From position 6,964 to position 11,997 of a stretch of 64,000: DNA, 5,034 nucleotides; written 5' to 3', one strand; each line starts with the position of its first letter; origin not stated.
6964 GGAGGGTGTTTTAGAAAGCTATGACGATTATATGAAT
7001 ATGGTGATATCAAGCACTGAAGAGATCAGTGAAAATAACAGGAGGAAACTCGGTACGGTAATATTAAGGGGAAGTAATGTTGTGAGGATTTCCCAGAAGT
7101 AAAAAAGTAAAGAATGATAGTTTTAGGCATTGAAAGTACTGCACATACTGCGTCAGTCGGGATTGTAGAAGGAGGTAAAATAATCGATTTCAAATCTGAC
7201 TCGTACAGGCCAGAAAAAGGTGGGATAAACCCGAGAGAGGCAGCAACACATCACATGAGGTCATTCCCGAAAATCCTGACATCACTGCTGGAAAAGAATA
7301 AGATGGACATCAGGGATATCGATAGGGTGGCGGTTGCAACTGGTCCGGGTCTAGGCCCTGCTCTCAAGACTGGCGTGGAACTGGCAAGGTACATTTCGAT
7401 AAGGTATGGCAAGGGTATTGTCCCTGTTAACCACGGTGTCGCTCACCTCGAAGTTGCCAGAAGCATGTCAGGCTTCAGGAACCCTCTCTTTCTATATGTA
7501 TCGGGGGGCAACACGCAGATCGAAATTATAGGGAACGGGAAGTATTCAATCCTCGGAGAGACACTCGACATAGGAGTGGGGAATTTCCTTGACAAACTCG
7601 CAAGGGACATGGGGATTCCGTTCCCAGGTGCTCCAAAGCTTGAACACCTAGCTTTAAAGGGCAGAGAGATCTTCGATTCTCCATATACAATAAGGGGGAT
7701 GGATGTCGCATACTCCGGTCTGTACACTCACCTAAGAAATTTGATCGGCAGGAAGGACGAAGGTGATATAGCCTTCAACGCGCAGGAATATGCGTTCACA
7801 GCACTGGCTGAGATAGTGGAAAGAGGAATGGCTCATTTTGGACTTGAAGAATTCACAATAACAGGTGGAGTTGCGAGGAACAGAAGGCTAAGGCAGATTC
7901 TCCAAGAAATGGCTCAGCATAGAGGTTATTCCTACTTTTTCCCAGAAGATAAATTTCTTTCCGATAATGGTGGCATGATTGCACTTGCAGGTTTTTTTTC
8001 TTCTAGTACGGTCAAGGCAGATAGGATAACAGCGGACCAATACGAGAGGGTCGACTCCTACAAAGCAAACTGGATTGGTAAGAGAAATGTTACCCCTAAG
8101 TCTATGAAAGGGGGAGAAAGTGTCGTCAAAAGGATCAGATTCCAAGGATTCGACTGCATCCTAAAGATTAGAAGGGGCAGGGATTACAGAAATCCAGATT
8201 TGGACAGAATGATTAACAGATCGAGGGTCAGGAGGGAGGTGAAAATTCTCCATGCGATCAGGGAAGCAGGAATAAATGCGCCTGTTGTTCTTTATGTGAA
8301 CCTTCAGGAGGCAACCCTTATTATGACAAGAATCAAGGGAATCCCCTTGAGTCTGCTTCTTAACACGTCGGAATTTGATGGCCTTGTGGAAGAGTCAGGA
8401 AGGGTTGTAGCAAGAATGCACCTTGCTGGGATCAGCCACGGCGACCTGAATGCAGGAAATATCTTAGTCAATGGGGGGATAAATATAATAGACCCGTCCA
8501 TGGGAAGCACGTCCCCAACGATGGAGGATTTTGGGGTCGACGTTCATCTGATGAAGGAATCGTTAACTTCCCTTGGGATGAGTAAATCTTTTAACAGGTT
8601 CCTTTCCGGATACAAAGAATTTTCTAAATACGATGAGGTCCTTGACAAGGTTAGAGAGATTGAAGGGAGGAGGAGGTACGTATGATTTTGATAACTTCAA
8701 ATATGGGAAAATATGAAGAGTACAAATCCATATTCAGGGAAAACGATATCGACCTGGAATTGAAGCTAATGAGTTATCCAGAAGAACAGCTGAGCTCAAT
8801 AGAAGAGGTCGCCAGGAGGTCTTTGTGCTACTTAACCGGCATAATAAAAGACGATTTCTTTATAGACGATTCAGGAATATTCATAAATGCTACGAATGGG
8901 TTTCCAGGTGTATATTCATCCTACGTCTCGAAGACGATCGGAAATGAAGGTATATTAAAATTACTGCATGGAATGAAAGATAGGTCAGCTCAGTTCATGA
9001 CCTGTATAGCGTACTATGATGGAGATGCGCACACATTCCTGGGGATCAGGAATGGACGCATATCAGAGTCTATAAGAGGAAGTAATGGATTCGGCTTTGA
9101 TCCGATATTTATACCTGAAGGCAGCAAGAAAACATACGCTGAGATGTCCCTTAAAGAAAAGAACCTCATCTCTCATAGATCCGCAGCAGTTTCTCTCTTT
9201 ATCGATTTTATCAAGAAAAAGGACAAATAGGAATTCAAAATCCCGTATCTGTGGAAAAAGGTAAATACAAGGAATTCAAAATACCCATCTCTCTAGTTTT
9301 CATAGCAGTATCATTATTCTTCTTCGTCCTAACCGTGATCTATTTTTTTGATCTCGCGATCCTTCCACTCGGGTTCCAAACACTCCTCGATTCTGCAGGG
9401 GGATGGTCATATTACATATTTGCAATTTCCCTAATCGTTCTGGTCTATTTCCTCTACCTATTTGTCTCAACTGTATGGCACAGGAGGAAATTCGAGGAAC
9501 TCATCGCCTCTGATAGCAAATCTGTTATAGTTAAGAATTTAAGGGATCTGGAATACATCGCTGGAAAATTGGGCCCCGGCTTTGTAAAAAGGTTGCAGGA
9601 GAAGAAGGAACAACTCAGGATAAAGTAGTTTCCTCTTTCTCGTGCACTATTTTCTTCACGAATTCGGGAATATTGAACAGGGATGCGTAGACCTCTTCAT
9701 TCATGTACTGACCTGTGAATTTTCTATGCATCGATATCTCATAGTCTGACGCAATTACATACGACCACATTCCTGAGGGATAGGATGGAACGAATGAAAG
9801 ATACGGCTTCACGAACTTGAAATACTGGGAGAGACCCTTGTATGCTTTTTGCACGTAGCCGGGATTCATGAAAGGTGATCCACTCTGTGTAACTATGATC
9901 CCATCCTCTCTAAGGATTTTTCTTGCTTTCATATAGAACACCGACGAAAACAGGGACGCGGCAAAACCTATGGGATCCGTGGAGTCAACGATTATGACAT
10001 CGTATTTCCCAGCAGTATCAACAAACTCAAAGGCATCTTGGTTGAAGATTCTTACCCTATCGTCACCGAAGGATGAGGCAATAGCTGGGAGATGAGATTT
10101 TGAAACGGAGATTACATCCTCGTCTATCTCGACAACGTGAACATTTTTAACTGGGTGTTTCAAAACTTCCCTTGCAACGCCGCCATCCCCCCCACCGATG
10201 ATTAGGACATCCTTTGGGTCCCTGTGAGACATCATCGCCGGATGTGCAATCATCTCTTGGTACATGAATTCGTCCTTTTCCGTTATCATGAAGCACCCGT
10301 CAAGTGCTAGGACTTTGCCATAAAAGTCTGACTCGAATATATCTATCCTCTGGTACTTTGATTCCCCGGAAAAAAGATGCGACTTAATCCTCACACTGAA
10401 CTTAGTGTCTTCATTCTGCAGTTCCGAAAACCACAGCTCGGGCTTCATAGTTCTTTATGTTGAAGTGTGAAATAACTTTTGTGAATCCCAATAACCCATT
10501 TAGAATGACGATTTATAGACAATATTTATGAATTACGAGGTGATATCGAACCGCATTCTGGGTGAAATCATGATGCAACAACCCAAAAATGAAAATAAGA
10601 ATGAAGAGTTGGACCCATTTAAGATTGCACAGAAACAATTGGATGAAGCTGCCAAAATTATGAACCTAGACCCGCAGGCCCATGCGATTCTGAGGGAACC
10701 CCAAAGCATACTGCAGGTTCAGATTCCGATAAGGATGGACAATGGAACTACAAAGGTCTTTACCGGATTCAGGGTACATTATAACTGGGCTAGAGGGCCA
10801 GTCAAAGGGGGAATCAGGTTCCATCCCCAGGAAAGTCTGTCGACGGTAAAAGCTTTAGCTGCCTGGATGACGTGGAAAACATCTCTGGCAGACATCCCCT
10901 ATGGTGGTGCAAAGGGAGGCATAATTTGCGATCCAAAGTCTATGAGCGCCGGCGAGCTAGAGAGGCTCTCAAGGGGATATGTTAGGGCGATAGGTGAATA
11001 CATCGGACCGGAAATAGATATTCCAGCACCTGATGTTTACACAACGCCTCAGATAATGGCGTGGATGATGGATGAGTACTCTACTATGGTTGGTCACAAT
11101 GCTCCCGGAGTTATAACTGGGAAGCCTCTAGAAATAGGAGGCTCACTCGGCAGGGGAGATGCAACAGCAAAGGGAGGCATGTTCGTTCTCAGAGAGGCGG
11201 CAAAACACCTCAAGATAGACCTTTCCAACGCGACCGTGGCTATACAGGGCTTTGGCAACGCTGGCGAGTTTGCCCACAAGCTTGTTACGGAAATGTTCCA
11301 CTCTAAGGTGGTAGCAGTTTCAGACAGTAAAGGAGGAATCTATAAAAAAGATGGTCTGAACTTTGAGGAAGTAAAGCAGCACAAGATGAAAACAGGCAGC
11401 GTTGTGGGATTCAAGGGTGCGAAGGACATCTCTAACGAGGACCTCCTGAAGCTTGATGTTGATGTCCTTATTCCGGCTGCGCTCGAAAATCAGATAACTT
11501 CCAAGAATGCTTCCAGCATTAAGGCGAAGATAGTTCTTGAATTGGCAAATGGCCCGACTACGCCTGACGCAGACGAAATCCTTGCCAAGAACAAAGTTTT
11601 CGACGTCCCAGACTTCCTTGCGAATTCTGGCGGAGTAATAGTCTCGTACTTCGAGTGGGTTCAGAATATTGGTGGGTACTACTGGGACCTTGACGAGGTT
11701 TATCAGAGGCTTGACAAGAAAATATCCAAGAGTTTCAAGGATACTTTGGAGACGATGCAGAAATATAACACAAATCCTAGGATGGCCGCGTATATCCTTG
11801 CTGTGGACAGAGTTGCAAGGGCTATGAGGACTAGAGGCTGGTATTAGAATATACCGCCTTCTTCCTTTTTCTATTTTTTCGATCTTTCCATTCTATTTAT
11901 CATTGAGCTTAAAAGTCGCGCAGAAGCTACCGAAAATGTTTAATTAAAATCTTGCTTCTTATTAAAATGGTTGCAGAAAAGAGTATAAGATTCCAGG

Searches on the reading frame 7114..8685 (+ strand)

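Call 9: search_protein_families(library=ncbifam, max_evalue=1e-10, proteins=[window:7114-8685:+])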
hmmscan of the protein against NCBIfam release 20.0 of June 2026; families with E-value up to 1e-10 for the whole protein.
window:7114-8685:+ (523 aa): 11 families
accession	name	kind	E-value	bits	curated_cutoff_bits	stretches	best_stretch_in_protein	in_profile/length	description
NF007174.0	PRK09605.1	equivalog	2.5e-154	514.7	447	1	1-523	1-535/535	bifunctional N(6)-L-threonylcarbamoyladenine synthase/serine/threonine protein kinase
TIGR03722.2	arch_KAE1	equivalog_domain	2.4e-112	375.2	375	1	3-320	1-323/323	KEOPS complex N(6)-L-threonylcarbamoyladenine synthase Kae1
TIGR00329.1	gcp_kae1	subfamily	1.1e-75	254.8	207.8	1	4-290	1-305/305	tRNA (adenosine(37)-N6)-threonylcarbamoyltransferase complex transferase subunit TsaD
TIGR03723.1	T6A_TsaD_YgjD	equivalog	5.2e-57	193.4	296.1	1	3-294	1-310/314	tRNA (adenosine(37)-N6)-threonylcarbamoyltransferase complex transferase subunit TsaD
TIGR03724.2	arch_bud32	equivalog_domain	9.8e-51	172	125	1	333-523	1-193/193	KEOPS complex kinase/ATPase Bud32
NF011463.0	PRK14879.1-4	equivalog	3e-40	138.1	188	1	330-523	23-225/237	Kae1-associated kinase Bud32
NF011460.0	PRK14879.1-1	equivalog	4.3e-35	120.9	199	1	332-523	18-221/232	Kae1-associated kinase Bud32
NF011461.0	PRK14879.1-2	equivalog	3.6e-34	118.5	372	1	331-523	9-210/225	Kae1-associated kinase Bud32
NF011462.0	PRK14879.1-3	equivalog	4.4e-34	117.9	174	1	331-523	4-190/192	Kae1-associated kinase Bud32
NF011464.0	PRK14879.1-7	equivalog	4.6e-29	101.7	246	1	346-522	27-213/221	Kae1-associated kinase Bud32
TIGR00143.1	hypF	equivalog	5.3e-11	41.4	466.1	1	155-286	593-731/741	carbamoyltransferase HypF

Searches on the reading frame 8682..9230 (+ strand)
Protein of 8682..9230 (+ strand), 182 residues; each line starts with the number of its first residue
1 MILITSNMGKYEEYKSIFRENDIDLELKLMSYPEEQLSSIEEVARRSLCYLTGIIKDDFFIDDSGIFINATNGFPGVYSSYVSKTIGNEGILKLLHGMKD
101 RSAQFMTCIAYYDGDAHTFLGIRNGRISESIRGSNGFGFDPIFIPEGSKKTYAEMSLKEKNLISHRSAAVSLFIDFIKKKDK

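Call 9: search_protein_families(library=ncbifam, max_evalue=1e-10, proteins=[window:8682-9230:+])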
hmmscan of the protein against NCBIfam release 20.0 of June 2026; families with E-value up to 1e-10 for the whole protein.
window:8682-9230:+ (182 aa): 8 families
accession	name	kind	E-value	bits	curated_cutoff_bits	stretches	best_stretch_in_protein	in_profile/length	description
NF011396.0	PRK14821.1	equivalog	1e-63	214.3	203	1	2-180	4-183/185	XTP/dITP diphosphatase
TIGR00042.1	TIGR00042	equivalog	1.2e-52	177.9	145.35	1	1-177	2-183/184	RdgB/HAM1 family non-canonical purine NTP pyrophosphatase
NF011399.0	PRK14824.1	subfamily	9.2e-35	119.9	267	1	2-179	6-202/206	putative deoxyribonucleotide triphosphate pyrophosphatase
NF011398.0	PRK14823.1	equivalog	1.9e-33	115.9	272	1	2-179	4-190/191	non-canonical purine NTP diphosphatase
NF011397.0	PRK14822.1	equivalog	8.3e-31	106.9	234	1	2-179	5-195/201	XTP/dITP diphosphatase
NF011401.0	PRK14826.1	equivalog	1.5e-23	83.4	268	1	60-178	81-217/226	putative deoxyribonucleotide triphosphate pyrophosphatase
NF002698.0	PRK02491.1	equivalog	6.1e-21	74.8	301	1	2-174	131-317/328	nucleoside-triphosphate diphosphatase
NF011400.0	PRK14825.1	equivalog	9.8e-18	64.6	246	1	4-178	7-195/199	putative deoxyribonucleotide triphosphate pyrophosphatase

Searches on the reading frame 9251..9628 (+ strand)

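Call 12: search_protein_families(library=ncbifam, max_evalue=0.000001, proteins=[window:9251-9628:+])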
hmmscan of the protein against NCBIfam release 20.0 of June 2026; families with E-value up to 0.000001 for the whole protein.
window:9251-9628:+ (125 aa): 0 families

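Call 64: search_protein_families(library=pfam, max_evalue=0.01, proteins=[window:9251-9628:+])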
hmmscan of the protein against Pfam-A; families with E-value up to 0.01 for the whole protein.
window:9251-9628:+ (125 aa): 2 families
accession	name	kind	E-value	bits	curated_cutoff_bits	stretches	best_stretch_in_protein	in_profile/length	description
PF11433.13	DUF3198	-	2.8e-20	72.3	28.7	1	78-125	3-50/50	Protein of unknown function (DUF3198)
PF10269.14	Tmemb_185A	-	0.0072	16.5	23.1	1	15-84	129-195/252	Transmembrane Fragile-X-F protein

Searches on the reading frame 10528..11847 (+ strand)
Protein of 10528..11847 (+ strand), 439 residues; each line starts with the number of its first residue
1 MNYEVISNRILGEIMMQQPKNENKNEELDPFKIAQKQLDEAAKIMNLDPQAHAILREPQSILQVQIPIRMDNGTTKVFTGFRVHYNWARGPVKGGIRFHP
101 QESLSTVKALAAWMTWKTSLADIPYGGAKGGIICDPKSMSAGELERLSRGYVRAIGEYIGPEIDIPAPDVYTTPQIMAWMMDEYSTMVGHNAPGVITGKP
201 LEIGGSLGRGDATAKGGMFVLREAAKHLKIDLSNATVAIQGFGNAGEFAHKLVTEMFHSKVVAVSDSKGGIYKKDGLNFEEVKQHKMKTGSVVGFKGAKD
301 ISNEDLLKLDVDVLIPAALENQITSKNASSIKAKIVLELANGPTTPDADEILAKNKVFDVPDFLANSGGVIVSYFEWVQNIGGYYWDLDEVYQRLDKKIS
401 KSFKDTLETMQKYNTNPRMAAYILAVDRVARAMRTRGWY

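Call 9: search_protein_families(library=ncbifam, max_evalue=1e-10, proteins=[window:10528-11847:+])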
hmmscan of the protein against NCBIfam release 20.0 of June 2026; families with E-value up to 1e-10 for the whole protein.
window:10528-11847:+ (439 aa): 6 families
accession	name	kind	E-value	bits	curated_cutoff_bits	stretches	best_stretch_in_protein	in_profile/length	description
NF040817.1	GdhA_Arch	equivalog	8.3e-189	628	750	1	27-439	3-417/419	glutamate dehydrogenase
NF041398.1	GluDhGdhB_Halo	equivalog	2.2e-136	455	620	1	32-438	5-408/410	glutamate dehydrogenase GdhB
NF006929.0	PRK09414.1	equivalog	1.4e-75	255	536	1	55-437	54-443/445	NADP-specific glutamate dehydrogenase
NF010633.0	PRK14030.1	subfamily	7.4e-59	200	743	1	55-437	50-443/445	glutamate dehydrogenase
NF010634.0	PRK14031.1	equivalog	2.9e-57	194.1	822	1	57-417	52-416/444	NADP-specific glutamate dehydrogenase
NF035922.1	Trp_DH_ScyB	equivalog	1.2e-21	77.1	600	1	94-433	40-343/346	tryptophan dehydrogenase ScyB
